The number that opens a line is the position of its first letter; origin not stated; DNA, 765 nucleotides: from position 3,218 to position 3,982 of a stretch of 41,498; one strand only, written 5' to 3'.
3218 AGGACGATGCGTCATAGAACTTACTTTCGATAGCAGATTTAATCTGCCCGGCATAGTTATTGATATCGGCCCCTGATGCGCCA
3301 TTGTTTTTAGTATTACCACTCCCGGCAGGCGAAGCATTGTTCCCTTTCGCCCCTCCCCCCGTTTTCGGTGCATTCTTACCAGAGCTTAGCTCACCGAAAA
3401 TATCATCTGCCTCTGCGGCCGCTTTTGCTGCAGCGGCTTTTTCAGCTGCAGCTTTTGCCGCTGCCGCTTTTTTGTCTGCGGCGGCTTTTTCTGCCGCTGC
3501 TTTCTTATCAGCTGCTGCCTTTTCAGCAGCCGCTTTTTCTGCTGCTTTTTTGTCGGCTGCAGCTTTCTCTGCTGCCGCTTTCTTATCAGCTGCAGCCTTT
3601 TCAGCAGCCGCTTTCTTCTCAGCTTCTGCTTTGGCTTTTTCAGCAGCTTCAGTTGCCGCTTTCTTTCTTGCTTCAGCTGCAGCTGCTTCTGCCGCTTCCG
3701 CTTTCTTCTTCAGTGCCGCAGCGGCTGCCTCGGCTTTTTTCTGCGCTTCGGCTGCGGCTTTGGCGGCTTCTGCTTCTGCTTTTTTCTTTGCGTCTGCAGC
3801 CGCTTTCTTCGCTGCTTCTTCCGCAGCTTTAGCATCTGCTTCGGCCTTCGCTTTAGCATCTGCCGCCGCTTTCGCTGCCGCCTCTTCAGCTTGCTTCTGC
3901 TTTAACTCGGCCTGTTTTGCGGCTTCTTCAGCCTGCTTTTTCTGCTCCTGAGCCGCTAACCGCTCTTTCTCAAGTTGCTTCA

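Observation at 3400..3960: Highly repetitive in-frame DNA in tolA domain II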

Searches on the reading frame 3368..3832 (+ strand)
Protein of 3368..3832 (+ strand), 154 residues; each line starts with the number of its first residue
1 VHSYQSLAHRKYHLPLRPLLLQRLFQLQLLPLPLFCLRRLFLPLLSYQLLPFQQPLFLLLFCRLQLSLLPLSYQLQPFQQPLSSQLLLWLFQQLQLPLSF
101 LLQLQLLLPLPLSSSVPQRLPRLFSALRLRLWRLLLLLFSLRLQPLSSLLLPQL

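Call 65: search_protein_families(proteins=[window:3368-3832:+], library=ncbifam, max_evalue=0.01)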
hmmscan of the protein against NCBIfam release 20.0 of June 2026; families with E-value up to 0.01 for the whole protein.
window:3368-3832:+ (154 aa): 0 families
